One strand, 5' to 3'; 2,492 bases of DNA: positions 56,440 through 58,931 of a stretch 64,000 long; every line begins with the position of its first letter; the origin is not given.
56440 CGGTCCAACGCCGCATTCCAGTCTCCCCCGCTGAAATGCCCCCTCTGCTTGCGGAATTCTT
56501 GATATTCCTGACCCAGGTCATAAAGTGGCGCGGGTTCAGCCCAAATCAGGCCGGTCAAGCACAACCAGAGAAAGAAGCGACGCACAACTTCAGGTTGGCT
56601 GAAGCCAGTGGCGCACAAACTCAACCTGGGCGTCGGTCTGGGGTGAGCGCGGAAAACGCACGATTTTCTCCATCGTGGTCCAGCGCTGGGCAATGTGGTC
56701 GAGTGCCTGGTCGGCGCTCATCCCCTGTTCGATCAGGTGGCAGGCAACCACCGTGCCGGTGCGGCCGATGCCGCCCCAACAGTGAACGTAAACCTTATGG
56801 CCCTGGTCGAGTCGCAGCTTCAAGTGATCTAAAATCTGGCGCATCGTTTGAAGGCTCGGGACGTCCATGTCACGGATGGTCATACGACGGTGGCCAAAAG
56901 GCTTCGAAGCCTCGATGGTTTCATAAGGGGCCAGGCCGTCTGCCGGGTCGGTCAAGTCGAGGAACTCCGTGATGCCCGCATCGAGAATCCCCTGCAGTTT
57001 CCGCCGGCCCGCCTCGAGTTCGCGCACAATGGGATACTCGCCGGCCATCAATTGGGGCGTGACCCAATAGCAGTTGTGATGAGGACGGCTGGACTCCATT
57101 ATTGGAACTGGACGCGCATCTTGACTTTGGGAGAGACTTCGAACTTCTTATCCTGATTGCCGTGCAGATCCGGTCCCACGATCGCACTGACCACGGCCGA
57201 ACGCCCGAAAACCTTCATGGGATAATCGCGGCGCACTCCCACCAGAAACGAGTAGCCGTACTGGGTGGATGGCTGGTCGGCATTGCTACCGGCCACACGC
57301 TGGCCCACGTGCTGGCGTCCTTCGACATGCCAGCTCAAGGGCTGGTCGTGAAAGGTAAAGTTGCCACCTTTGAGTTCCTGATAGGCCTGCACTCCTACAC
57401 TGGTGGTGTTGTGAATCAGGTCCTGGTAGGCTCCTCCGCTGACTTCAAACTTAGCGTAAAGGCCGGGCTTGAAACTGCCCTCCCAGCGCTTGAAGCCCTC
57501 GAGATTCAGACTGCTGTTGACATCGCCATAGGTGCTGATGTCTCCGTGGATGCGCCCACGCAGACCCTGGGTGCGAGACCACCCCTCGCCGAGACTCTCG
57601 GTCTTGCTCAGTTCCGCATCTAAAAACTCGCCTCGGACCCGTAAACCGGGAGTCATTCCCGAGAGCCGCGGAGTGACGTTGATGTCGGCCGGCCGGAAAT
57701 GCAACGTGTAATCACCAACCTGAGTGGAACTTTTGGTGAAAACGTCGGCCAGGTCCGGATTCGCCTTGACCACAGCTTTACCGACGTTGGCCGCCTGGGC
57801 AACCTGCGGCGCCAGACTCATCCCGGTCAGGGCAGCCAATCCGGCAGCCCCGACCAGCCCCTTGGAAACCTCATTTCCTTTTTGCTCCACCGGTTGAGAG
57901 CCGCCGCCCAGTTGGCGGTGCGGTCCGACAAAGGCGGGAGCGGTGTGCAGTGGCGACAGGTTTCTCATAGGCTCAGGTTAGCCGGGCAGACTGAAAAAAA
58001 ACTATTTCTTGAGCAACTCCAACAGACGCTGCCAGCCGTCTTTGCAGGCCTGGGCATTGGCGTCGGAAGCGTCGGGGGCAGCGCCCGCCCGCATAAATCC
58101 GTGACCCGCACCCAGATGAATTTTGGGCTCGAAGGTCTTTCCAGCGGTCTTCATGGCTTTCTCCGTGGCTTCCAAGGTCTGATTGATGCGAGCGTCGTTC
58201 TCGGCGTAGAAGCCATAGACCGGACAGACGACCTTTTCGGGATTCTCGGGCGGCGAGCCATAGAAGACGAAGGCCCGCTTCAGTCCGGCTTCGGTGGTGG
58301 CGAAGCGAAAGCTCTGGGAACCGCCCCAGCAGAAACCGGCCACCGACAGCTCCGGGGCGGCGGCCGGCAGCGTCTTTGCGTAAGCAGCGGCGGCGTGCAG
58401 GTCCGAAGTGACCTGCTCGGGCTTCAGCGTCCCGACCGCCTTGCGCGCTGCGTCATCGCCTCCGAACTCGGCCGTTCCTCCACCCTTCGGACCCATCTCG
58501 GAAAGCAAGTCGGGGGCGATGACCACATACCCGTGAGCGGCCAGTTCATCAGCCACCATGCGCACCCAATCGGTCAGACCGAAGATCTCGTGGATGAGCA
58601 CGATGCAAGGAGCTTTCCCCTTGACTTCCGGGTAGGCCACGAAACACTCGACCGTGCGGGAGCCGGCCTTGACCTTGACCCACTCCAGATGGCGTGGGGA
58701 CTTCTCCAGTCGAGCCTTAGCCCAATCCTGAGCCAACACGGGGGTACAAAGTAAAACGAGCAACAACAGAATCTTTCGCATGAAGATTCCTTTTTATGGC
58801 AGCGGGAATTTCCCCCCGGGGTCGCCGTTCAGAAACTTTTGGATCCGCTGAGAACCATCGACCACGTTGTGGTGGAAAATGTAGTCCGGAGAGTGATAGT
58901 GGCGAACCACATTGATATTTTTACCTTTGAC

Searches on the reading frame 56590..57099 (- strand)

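Call 49: search_protein_families(library=pfam, proteins=[window:56590-57099:-], max_evalue=0.01)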
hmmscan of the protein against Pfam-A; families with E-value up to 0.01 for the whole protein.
window:56590-57099:- (169 aa): 7 families
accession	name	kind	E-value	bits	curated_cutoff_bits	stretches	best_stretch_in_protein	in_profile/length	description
PF22785.1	Tc-R-P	-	1.6e-18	67.6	27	1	30-126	11-105/106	Polymorphic toxin system, DSP-PTPase phosphatase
PF22784.1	PTP-SAK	-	1.5e-15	58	27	1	9-146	3-133/153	Swiss Army Knife protein, DSP-PTPase phosphatase domain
PF00782.25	DSPc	-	2.8e-09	37.3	33.5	1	84-143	57-117/133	Dual specificity phosphatase, catalytic domain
PF22741.1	PTP-NADK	-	8.7e-09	35.4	27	1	72-139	81-148/163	DSP-PTPase phosphatase fused to NAD+ Kinase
PF00102.32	Y_phosphatase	-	5.5e-06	26.6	20.9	1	77-162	144-228/234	Protein-tyrosine phosphatase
PF05706.17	CDKN3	-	1.5e-05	25.2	20.7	1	74-131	107-166/168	Cyclin-dependent kinase inhibitor 3 (CDKN3)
PF13350.11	Y_phosphatase3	-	0.0076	16.7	22.2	0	76-131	108-159/240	Tyrosine phosphatase family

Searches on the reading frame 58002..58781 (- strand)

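Call 49: search_protein_families(library=pfam, proteins=[window:58002-58781:-], max_evalue=0.01)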
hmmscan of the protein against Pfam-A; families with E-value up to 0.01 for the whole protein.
window:58002-58781:- (259 aa): 4 families
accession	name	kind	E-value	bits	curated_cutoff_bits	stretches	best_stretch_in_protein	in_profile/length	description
PF01738.24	DLH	-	3.7e-41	141.5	21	1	46-259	3-215/217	Dienelactone hydrolase family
PF07224.18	Chlorophyllase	-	6.8e-08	32.1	26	1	42-165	27-138/301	Chlorophyllase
PF12697.13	Abhydrolase_6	-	0.00031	21.9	26.3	1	60-185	1-94/217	Alpha/beta hydrolase family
PF12695.13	Abhydrolase_5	-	0.0048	17.1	27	0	143-209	57-124/164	Alpha/beta hydrolase family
